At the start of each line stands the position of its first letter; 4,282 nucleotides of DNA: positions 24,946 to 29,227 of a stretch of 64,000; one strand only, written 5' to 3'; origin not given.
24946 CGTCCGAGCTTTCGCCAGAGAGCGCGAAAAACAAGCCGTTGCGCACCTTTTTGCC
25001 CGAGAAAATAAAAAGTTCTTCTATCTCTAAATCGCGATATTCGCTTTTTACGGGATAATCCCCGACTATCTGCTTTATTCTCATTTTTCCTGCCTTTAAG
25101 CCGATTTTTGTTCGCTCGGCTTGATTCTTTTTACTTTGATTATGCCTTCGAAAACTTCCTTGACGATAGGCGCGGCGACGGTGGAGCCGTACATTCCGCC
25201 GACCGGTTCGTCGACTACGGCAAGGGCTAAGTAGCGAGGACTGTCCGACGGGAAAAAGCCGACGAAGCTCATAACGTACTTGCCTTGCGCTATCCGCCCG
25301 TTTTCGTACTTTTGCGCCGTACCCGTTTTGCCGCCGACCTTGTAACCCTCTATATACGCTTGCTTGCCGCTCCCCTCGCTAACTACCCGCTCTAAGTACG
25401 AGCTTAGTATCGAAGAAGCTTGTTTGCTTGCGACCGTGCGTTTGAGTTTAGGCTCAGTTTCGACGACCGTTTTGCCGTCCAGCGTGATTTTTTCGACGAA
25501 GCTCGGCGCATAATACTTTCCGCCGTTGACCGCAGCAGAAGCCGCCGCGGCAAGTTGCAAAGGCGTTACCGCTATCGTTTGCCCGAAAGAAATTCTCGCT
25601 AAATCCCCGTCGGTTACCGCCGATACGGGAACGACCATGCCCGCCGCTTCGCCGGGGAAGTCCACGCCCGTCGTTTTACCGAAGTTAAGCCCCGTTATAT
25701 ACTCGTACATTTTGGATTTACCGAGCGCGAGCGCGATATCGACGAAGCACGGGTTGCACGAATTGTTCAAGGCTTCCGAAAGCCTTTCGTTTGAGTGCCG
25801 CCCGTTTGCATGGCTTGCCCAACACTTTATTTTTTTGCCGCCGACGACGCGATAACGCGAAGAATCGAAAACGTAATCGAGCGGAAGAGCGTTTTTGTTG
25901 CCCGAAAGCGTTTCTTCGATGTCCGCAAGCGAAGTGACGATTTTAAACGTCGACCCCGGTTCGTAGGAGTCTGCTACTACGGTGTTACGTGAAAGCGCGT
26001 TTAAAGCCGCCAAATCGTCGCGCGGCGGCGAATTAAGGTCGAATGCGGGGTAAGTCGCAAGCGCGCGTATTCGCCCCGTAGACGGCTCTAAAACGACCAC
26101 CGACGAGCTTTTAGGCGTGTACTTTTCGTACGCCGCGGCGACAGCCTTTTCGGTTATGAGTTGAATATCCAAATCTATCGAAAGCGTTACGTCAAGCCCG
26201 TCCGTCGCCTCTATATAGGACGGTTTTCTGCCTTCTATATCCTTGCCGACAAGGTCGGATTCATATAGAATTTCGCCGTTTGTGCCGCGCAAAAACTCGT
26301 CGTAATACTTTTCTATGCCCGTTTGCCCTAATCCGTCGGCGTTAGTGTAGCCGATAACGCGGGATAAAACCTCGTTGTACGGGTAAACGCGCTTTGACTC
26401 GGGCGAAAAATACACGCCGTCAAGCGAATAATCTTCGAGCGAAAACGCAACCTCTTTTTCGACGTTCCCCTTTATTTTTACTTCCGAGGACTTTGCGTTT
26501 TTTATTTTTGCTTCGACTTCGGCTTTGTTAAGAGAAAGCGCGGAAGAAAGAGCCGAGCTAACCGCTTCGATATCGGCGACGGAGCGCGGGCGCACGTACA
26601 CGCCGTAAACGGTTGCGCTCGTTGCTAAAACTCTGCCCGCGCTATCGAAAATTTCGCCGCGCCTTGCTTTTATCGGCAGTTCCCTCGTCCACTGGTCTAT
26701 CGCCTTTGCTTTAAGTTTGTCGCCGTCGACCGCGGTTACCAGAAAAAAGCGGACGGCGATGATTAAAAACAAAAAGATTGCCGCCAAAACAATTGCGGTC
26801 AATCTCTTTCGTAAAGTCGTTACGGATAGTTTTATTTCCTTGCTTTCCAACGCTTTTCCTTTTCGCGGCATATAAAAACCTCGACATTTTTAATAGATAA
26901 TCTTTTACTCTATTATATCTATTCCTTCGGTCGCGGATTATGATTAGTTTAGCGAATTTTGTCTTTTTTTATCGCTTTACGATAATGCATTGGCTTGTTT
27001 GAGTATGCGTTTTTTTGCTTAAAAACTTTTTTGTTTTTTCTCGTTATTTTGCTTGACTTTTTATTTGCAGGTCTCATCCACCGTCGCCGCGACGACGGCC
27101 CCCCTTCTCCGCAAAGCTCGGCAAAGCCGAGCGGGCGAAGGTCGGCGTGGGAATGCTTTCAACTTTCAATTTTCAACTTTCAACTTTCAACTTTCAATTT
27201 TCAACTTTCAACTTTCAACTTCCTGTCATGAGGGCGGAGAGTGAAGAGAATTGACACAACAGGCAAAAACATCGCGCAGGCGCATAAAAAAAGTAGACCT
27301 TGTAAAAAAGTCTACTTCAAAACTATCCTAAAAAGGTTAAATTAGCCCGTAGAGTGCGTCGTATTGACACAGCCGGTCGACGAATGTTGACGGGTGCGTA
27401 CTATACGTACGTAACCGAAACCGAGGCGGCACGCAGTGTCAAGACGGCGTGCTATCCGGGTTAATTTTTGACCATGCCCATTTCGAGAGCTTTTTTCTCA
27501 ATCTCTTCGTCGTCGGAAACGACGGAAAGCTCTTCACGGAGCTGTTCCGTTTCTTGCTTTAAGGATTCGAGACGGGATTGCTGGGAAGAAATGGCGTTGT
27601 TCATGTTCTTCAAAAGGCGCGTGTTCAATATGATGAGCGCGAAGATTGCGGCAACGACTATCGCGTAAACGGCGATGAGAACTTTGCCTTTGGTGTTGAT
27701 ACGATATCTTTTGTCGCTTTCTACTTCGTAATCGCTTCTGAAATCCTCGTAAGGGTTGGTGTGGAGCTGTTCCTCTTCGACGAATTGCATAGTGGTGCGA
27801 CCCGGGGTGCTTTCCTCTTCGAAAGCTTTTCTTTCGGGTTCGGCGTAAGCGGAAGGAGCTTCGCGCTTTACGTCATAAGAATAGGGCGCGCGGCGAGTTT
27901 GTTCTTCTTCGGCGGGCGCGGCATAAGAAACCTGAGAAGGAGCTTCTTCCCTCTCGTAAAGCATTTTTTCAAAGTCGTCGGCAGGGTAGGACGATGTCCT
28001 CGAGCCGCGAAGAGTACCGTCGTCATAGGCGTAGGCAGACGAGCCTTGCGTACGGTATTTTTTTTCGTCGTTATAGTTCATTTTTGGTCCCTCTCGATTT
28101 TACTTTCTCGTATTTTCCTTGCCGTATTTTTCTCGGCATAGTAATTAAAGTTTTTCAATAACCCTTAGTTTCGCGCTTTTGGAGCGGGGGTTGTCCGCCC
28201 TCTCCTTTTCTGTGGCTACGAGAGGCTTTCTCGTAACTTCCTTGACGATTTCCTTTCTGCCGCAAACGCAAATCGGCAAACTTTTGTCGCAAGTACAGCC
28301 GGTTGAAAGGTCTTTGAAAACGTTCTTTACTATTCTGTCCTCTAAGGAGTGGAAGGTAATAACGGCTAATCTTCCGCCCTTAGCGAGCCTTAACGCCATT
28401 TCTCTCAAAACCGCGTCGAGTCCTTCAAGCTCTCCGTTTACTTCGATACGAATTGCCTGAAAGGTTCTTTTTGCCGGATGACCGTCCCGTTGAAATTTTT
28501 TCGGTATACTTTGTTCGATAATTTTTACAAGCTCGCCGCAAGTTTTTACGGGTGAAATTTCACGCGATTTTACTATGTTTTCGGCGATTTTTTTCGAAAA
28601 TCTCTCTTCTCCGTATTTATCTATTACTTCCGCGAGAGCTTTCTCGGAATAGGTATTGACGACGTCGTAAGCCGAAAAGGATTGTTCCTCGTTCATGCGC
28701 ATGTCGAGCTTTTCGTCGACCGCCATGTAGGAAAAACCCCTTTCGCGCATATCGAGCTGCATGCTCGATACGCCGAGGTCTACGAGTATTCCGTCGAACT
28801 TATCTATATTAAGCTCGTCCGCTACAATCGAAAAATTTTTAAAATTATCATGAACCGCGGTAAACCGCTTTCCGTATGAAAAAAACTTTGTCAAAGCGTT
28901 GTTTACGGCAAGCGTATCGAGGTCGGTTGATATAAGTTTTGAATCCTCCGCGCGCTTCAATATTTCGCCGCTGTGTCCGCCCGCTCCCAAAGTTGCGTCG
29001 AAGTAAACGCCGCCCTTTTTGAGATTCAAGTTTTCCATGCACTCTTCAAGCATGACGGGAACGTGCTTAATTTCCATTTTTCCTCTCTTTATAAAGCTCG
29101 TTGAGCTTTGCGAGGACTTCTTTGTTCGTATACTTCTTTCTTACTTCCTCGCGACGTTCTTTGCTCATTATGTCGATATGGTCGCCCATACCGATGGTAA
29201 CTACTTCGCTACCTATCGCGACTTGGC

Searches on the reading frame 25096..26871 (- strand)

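Call 71: search_protein_families(library=pfam, proteins=[window:25096-26871:-], max_evalue=0.0001)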
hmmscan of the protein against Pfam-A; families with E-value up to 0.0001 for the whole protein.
window:25096-26871:- (591 aa): 3 families
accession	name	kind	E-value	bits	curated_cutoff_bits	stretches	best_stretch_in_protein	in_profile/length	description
PF00905.27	Transpeptidase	-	8.2e-65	219.4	22.1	1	257-575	2-299/299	Penicillin binding protein transpeptidase domain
PF03717.20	PBP_dimer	-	6.8e-26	92.2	24.4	1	67-213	2-177/180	Penicillin-binding Protein dimerisation domain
PF21922.1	PBP_dimer_2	-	1.3e-05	25.8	27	0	160-204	24-67/83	Penicillin binding protein A dimerisation domain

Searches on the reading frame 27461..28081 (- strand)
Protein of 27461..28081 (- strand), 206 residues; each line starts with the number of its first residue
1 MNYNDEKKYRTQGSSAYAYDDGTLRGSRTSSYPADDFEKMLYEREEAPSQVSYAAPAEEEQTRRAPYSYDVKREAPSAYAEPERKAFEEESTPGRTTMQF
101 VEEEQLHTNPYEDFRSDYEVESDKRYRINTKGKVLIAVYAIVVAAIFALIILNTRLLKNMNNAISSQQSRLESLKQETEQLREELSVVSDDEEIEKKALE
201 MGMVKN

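Call 71: search_protein_families(library=pfam, proteins=[window:27461-28081:-], max_evalue=0.0001)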
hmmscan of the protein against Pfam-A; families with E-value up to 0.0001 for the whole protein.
window:27461-28081:- (206 aa): 1 family
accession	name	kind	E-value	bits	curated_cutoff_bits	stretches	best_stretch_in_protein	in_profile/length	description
PF04977.20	DivIC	-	8.3e-06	26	28.9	1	153-205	15-69/80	Septum formation initiator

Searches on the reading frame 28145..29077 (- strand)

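Call 71: search_protein_families(library=pfam, proteins=[window:28145-29077:-], max_evalue=0.0001)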
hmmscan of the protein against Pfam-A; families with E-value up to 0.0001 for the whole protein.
window:28145-29077:- (310 aa): 1 family
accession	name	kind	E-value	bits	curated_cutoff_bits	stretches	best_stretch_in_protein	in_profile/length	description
PF01795.25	Methyltransf_5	-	5e-116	387.9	27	1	3-309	2-308/309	MraW methylase family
